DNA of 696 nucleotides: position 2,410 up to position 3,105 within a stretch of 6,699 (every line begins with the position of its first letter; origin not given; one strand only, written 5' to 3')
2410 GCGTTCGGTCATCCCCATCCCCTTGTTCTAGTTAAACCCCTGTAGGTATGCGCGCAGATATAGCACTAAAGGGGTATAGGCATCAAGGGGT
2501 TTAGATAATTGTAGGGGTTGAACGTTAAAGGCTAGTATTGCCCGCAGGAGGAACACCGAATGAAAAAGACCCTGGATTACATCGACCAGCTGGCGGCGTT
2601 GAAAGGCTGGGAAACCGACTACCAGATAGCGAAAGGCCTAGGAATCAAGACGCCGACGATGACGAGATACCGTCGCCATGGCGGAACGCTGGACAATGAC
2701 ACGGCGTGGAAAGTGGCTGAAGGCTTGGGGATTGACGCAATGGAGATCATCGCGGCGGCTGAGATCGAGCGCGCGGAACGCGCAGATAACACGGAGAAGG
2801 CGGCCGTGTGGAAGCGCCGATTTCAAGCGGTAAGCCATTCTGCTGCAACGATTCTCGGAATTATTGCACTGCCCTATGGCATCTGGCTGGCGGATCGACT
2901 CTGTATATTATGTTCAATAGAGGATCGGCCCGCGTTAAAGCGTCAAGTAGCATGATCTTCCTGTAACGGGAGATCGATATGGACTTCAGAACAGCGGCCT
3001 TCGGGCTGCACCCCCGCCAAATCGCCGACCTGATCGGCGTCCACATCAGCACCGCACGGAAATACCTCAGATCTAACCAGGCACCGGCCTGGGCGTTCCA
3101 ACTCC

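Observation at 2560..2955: Repressor-like ORF reads through the dif-like site; its one deviation from canonical dif removes an in-frame stop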

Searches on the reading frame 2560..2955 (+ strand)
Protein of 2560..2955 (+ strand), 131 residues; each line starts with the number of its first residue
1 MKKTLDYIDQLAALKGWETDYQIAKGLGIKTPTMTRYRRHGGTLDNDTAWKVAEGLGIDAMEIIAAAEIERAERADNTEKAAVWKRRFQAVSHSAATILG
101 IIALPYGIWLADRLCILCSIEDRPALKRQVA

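Call 4: search_protein_families(library=pfam, proteins=[window:2560-2955:+], max_evalue=0.1)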
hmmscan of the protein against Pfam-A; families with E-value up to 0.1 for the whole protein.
window:2560-2955:+ (131 aa): 0 families

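Call 6: search_protein_families(library=phrogs, proteins=[window:2560-2955:+], max_evalue=0.01)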
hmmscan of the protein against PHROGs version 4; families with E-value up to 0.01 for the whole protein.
window:2560-2955:+ (131 aa): 3 families
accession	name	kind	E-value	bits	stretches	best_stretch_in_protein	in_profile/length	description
phrog_4441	-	DNA, RNA and nucleotide metabolism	3.9e-17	63.4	1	1-93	2-91/98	HTH DNA binding protein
phrog_638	-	transcription regulation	1.2e-15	58.6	1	2-118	2-116/145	transcriptional regulator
phrog_34897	-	unknown function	0.0021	18.4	1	1-101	1-98/279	-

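Call 7: search_dna_similar(query=window:2560-2955:+, collection=phages, mode=protein, max_evalue=0.01, max_rows=30)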
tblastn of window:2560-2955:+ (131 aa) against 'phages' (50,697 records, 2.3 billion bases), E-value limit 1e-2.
Records with a match: 20; places in all: 20; records where one place covers at least 80% of the query: 0.
Best place of each record, by identity: <60% 20.
By first word of the organism name: Burkholderia 19; Vibrio 1.
By host as written in the record: Burkholderia pseudomallei 15; Burkholderia sp. 4; Vibrio cyclitrophicus 10N.261.45.F7 1.
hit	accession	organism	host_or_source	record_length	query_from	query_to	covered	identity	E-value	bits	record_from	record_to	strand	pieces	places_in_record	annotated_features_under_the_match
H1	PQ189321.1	Vibrio phage 10N.261.45.F7_PE002B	Vibrio cyclitrophicus 10N.261.45.F7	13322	1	57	44%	42.1%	4e-6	50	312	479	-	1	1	hypothetical protein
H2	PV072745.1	Burkholderia phage vB_FUB21a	Burkholderia sp.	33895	1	57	44%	38.6%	1e-3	43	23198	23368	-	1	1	hypothetical protein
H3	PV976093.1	Burkholderia phage vB_FUB29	Burkholderia pseudomallei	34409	1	57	44%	38.6%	1e-3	43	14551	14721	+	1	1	hypothetical protein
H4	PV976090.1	Burkholderia phage vB_SBP8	Burkholderia pseudomallei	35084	1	57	44%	38.6%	1e-3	43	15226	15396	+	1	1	hypothetical protein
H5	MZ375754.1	Burkholderia phage PK23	Burkholderia pseudomallei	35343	1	57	44%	38.6%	1e-3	43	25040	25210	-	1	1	transcriptional regulator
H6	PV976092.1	Burkholderia phage vB_FUB21b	Burkholderia pseudomallei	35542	1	57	44%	38.6%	1e-3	43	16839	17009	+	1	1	hypothetical protein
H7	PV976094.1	Burkholderia phage vB_FUB5b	Burkholderia pseudomallei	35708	1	57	44%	38.6%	1e-3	43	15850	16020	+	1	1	hypothetical protein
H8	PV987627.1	Burkholderia phage vB_FUB26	Burkholderia pseudomallei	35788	1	57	44%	38.6%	1e-3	43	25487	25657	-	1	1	hypothetical protein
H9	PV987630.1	Burkholderia phage vB_FUB47b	Burkholderia pseudomallei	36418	1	57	44%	38.6%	1e-3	43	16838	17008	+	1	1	hypothetical protein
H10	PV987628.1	Burkholderia phage vB_FUB33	Burkholderia pseudomallei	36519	1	57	44%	38.6%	1e-3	43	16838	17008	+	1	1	hypothetical protein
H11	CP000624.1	Burkholderia phage phiE12-2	Burkholderia pseudomallei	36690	1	57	44%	38.6%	1e-3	43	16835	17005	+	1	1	gp24, hypothetical protein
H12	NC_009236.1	Burkholderia phage phiE12-2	Burkholderia pseudomallei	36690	1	57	44%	38.6%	1e-3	43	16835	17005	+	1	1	HTH DNA binding protein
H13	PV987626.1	Burkholderia phage vB_FUBS2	Burkholderia pseudomallei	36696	1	57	44%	38.6%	1e-3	43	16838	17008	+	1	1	hypothetical protein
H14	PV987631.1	Burkholderia phage vB_SBP10b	Burkholderia pseudomallei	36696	1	57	44%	38.6%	1e-3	43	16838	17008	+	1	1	hypothetical protein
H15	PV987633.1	Burkholderia phage vB_SBP23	Burkholderia pseudomallei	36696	1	57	44%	38.6%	1e-3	43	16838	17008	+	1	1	hypothetical protein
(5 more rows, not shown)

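Call 8: find_homologous_proteins(query=window:2560-2952:+, max_evalue=0.001)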
Query window:2560-2952:+ (131 aa): 11 proteins with E <= 0.001 among 41 candidates.
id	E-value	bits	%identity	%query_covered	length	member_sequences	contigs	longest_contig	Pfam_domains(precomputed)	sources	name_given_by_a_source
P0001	2.2e-78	278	96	100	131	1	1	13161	-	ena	-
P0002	8.0e-72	257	99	90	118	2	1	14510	-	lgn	-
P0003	6.4e-71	254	97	90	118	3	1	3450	-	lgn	-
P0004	8.5e-62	225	80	100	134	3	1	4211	-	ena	-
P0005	2.4e-59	217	81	90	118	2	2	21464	-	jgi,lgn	jgi:transcriptional regulator with XRE-family HTH domain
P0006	4.7e-43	164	68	89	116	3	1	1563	PF01381.29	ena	-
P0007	7.2e-35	138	57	89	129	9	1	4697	-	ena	-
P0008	7.3e-35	138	57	86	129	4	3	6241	-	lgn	-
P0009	1.1e-32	131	55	90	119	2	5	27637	-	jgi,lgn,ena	-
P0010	2.1e-32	130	60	90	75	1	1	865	-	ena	-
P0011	1.7e-25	107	50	79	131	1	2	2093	-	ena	-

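Call 10: find_encoding_contigs(protein=P0002, flank=10000, max_places=6)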
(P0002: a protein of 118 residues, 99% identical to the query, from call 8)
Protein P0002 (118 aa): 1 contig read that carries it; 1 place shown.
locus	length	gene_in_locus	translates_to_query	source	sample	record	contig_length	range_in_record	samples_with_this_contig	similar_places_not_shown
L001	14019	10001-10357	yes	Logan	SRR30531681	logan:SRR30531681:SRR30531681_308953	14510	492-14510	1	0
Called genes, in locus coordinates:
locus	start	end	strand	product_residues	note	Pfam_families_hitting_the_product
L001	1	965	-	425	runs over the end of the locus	PF00034:Cytochrom_C (weak), PF13442:Cytochrome_CBB3 (weak), PF00034:Cytochrom_C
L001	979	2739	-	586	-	PF00732:GMC_oxred_N, PF05199:GMC_oxred_C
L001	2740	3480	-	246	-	PF13618:Gluconate_2-dh3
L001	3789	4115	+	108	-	-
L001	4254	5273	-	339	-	PF05707:Zot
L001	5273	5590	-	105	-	PF10734:DUF2523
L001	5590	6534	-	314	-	-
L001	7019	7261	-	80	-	PF05356:Phage_Coat_B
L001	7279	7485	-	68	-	-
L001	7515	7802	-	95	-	PF02303:Phage_DNA_bind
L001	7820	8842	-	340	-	PF05144:Phage_CRI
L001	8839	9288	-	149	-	-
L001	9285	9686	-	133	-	-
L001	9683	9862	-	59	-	-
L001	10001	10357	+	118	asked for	-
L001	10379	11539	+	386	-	PF08448:PAS_4 (faint), PF24820:Diguanyl_cycl_sensor (weak), PF00512:HisKA (weak), PF02518:HATPase_c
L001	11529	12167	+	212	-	PF00072:Response_reg, PF08281:Sigma70_r4_2 (weak), PF00196:GerE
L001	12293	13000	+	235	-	PF19372:DUF5947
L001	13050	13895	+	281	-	-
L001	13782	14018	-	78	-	?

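Call 14: find_encoding_contigs(protein=P0005, flank=10000, max_places=6)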
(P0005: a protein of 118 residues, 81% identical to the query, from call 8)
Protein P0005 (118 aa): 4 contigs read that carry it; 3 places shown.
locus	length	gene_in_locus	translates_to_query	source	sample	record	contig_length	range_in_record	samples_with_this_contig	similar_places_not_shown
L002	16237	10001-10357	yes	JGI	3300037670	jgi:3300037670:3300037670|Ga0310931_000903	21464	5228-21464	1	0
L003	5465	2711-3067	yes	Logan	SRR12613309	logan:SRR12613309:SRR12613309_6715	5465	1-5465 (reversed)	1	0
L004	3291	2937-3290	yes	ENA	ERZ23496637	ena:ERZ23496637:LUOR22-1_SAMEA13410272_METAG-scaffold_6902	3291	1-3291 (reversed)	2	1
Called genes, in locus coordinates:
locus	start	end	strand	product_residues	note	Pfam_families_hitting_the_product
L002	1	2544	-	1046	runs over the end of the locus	PF00873:ACR_tran, PF03176:MMPL (weak)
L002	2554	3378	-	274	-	PF25973:BSH_CzcB (weak), PF25954:Beta-barrel_RND_2 (weak), PF25967:RND-MFP_C (weak), PF25989:YknX_C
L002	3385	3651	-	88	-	-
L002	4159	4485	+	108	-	-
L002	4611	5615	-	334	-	PF05707:Zot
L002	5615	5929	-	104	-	-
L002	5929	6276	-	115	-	-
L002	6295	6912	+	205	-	-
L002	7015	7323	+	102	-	-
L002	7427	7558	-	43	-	PF05356:Phage_Coat_B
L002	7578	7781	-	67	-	-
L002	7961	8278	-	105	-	-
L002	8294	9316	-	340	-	PF05144:Phage_CRI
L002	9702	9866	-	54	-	-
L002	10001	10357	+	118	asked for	-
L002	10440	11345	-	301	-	PF05448:AXE1 (faint), PF12740:PETase (faint), PF02129:Peptidase_S15, PF20434:BD-FAE (weak), PF12146:Hydrolase_4, PF00561:Abhydrolase_1, PF12697:Abhydrolase_6, PF00326:Peptidase_S9 (weak), +1 more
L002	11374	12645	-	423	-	PF00202:Aminotran_3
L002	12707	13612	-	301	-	-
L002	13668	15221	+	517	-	PF25145:NfeD1b_N, PF24961:NfeD_membrane, PF01957:NfeD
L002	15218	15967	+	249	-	PF01145:Band_7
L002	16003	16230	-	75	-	-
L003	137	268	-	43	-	PF05356:Phage_Coat_B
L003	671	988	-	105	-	-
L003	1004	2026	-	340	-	PF05144:Phage_CRI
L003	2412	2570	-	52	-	-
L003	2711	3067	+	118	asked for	-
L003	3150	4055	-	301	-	PF05448:AXE1 (faint), PF12740:PETase (faint), PF02129:Peptidase_S15, PF20434:BD-FAE (weak), PF12146:Hydrolase_4, PF00561:Abhydrolase_1, PF12697:Abhydrolase_6, PF00326:Peptidase_S9 (weak), +1 more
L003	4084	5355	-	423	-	PF00202:Aminotran_3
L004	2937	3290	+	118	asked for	?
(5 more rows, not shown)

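Call 15: find_encoding_contigs(protein=P0009, flank=10000, max_places=6)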
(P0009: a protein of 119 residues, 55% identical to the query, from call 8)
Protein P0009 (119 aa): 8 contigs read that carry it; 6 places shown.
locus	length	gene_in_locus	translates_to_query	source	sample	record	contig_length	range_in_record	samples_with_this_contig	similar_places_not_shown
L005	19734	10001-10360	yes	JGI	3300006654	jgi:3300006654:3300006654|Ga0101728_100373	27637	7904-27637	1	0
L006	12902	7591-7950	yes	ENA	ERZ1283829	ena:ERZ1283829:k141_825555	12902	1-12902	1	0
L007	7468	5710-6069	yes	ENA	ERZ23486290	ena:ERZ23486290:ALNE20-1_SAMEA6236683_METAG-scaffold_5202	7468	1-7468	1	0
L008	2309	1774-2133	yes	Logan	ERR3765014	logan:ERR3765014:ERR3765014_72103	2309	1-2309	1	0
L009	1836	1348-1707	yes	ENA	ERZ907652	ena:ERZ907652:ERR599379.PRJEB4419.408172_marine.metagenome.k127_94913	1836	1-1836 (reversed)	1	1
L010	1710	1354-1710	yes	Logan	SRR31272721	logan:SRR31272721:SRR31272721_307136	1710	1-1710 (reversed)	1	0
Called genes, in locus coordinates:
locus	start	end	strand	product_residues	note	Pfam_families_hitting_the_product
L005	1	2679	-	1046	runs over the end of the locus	-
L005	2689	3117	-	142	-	-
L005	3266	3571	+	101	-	-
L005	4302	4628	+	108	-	-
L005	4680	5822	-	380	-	PF05707:Zot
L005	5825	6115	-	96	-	-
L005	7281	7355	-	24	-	-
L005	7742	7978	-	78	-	-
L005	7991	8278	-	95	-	-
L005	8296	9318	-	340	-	PF05144:Phage_CRI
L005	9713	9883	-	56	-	-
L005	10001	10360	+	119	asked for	-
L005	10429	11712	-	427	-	-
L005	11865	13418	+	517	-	-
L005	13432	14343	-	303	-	-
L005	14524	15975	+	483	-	-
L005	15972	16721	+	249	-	-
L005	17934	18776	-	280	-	-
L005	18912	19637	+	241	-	-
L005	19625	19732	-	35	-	?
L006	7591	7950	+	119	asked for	-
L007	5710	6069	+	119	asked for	-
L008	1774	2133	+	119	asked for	-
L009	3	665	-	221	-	?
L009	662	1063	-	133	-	-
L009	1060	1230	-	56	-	-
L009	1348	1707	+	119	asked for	-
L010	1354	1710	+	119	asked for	?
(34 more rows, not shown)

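Call 16: find_encoding_contigs(protein=P0001, flank=10000, max_places=6)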
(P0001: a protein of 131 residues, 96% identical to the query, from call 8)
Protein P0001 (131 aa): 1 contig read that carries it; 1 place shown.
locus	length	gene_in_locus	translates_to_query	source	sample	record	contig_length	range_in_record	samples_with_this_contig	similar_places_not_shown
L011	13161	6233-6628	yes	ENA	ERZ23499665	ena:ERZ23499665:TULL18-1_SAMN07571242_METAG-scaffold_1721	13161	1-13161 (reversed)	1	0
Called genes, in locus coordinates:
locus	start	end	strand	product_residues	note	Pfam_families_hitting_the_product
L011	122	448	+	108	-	-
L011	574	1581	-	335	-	PF05707:Zot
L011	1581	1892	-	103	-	PF10734:DUF2523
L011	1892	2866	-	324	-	-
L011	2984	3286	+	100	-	-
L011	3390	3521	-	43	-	PF05356:Phage_Coat_B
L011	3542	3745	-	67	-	-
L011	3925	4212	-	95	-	PF02303:Phage_DNA_bind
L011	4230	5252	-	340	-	PF05144:Phage_CRI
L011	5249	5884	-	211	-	-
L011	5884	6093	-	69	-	-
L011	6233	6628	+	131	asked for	-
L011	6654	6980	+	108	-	-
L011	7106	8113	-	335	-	PF05707:Zot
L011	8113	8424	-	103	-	PF10734:DUF2523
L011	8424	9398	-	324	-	-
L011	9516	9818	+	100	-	-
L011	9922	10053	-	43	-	PF05356:Phage_Coat_B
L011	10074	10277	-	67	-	-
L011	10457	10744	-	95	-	PF02303:Phage_DNA_bind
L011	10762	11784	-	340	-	PF05144:Phage_CRI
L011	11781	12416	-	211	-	-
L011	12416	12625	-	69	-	-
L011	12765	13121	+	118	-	-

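Call 19: find_related_loci(query=A1, collection=genome_contigs, flank=10000)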
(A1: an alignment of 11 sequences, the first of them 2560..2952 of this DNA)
Query A1 (131 aa) in genome_contigs; peptide patterns used: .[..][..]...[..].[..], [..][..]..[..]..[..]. (x = any residue, [..] = any of these).
44 stretches matched a pattern, but none encodes a relative of the query by tblastn (E <= 1e-3).

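Call 20: find_related_loci(query=A1, collection=viral_contigs, flank=10000)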
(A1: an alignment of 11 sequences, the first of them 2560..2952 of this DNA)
Query A1 (131 aa) in viral_contigs; peptide patterns used: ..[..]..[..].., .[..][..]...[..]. (x = any residue, [..] = any of these).
29 stretches matched a pattern; 11 encode a relative of the query (tblastn E <= 1e-3); 11 distinct loci.
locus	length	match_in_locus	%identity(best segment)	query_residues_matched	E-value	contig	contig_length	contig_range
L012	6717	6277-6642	96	1-122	2e-77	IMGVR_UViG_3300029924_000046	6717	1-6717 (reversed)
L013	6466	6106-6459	97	1-118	1e-75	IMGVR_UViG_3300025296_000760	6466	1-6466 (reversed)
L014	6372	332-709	55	1-127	5e-43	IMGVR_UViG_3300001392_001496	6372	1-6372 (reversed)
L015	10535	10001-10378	56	1-127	4e-42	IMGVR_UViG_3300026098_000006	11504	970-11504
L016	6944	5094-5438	59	16-131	6e-42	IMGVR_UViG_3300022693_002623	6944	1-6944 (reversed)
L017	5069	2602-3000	52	1-131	1e-39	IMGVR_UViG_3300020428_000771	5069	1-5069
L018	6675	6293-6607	51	19-124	2e-33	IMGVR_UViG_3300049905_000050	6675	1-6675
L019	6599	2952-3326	46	3-131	1e-32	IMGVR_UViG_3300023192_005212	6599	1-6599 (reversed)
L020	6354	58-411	47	3-121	1e-32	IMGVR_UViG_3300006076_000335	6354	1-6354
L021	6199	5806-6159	47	3-121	2e-32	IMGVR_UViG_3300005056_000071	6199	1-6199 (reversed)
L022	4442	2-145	60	75-122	1e-17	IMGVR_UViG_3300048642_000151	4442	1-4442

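Call 41: get_annotated_region(hit=H1, flank=3000)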
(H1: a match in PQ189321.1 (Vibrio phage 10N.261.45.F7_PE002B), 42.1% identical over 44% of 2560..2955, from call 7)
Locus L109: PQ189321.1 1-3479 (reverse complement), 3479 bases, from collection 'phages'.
description: Vibrio phage 10N.261.45.F7_PE002B, complete genome.
organism: Vibrio phage 10N.261.45.F7_PE002B (NCBI taxid 3385301)
taxonomy: Viruses; Varidnaviria; Bamfordvirae; Preplasmiviricota; Tectiliviricetes; Vinavirales
host: Vibrio cyclitrophicus 10N.261.45.F7; source: seawater; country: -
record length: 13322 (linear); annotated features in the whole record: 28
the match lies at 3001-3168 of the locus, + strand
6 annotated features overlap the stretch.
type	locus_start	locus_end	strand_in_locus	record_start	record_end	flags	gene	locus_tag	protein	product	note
CDS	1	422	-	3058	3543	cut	-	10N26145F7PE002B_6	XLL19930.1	hypothetical protein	-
CDS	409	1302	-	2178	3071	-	-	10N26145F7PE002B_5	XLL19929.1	hypothetical protein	-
CDS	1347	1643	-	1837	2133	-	-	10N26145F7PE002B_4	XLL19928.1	hypothetical protein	-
CDS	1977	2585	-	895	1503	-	-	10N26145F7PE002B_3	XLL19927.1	hypothetical protein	-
CDS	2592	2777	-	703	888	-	-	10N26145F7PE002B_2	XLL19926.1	hypothetical protein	-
CDS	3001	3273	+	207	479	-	-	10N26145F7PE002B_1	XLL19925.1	hypothetical protein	lambda_repressor-like_DNA-binding_domains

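Call 51: find_encoding_contigs(protein=P0004, flank=10000, max_places=4)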
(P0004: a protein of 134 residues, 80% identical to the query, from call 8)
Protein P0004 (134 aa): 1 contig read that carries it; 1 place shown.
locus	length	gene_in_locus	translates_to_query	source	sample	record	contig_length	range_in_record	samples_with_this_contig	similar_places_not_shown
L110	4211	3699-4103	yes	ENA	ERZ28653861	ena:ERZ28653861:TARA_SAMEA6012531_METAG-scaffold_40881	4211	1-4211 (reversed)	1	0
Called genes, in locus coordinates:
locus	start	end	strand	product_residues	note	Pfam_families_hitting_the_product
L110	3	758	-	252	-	?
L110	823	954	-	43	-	PF05356:Phage_Coat_B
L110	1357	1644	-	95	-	PF02303:Phage_DNA_bind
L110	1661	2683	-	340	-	PF05144:Phage_CRI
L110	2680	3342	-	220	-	-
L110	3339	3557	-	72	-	-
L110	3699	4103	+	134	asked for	-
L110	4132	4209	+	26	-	?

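Call 52: find_encoding_contigs(protein=P0006, flank=10000, max_places=4)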
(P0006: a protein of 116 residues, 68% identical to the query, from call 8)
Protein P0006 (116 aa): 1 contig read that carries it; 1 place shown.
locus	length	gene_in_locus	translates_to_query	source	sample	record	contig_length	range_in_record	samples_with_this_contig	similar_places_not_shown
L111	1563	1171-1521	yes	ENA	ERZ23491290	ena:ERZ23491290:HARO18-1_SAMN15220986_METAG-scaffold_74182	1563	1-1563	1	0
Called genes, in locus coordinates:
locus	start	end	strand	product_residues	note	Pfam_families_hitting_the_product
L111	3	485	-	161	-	?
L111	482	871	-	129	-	-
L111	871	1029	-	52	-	-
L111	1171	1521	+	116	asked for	PF01381:HTH_3 (faint)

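Call 55: predict_structure(alignment_id=A1)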
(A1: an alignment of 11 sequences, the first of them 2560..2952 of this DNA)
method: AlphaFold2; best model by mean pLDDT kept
length: 131 residues; sequences in the alignment: 11
mean_pLDDT: 68.5   pTM: 0.53
mean pLDDT of the five models: 68.5, 68.2, 67.8, 66.1, 65.1
residues with pLDDT >= 90: 5; 70-90: 66; 50-70: 21; < 50: 39
segments of 3 or more residues with pLDDT < 50: 93-114, 116-131
pLDDT, mean of each block of 10 residues (from residue 1): 83 89 88 84 77 83 80 69 61 45 45 47 42 39
secondary structure, 60 per line:
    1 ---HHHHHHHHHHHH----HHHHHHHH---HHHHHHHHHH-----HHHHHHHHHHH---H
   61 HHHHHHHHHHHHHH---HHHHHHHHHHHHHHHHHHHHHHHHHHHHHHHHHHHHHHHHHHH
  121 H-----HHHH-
elements in order: H4-15 H20-27 H31-40 H46-56 H60-74 H78-121 H127-130

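Call 56: search_protein_representatives(alignment_id=A1)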
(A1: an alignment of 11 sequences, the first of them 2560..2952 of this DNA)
Query: 11 sequences, 128 profile positions. Proteins with E-value up to 0.001 (for the whole library): 3111; up to 1e-10: 503; up to 1e-30: 8. The best 150 are listed.
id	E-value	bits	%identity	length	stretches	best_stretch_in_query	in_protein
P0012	5.1e-56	204.3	-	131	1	2-122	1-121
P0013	2.2e-47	176.3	-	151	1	1-118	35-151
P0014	4.6e-44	165.6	-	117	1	1-118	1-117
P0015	2.1e-35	137.6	-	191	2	1-84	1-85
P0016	1.4e-33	131.7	-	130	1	2-126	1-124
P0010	7.2e-33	129.4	-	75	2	61-118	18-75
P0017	1.3e-32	128.6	-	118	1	1-118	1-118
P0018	7.4e-31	122.9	-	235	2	2-96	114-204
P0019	4.4e-30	120.4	-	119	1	1-118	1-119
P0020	9.7e-29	116.1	-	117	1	1-118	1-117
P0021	2.6e-27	111.4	-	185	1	1-123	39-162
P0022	5.8e-26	107.1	-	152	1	1-100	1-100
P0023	6.7e-25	103.6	-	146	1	1-125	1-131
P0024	3.7e-24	101.3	-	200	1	1-124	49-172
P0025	5.0e-24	100.8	-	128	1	1-124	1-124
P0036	3.1e-20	88.6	-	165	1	1-93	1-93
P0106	3.9e-14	68.8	-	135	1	1-106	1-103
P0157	3.0e-13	66.0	-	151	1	1-101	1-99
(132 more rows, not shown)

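Call 60: find_encoding_contigs(protein=P0036, flank=8000, max_places=3)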
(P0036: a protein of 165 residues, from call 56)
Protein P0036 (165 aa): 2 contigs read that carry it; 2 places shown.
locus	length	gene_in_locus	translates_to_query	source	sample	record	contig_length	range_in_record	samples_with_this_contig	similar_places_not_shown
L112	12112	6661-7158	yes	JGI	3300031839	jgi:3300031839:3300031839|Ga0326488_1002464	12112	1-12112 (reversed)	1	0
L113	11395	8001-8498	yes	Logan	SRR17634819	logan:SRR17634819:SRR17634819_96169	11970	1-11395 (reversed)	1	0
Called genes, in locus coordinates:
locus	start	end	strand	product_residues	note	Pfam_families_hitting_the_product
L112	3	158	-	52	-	?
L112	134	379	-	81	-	-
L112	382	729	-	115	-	-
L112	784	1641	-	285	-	PF18628:P2_N, PF25513:P2_C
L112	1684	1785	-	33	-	-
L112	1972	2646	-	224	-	-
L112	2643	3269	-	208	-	-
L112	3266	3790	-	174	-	-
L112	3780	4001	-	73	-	-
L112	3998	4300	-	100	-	-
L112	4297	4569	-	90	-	-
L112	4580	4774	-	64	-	-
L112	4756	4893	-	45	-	-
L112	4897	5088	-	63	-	-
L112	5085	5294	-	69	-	-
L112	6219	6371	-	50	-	-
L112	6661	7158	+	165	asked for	PF01381:HTH_3 (weak)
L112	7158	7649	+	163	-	-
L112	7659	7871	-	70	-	-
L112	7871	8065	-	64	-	-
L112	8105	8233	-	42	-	-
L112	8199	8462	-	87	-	-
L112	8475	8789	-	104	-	-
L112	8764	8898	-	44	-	-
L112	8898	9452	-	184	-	-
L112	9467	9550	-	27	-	-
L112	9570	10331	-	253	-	-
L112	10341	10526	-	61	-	-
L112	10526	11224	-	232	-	-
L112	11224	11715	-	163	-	-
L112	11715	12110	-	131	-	?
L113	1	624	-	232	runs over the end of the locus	-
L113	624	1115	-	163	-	-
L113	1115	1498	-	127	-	-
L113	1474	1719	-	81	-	-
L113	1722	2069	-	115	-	-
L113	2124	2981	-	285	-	PF18628:P2_N, PF25513:P2_C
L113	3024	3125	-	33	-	-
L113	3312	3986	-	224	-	-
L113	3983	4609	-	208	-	-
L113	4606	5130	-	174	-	-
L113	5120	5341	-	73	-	-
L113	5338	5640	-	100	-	-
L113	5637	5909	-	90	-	-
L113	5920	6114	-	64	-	-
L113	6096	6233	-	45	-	-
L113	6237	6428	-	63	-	-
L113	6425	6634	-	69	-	-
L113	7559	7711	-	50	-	-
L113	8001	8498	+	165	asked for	PF01381:HTH_3 (weak)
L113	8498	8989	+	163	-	-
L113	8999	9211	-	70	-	-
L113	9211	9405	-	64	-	-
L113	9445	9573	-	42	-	-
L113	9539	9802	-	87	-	-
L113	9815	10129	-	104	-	-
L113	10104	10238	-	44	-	-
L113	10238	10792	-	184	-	-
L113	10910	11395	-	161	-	?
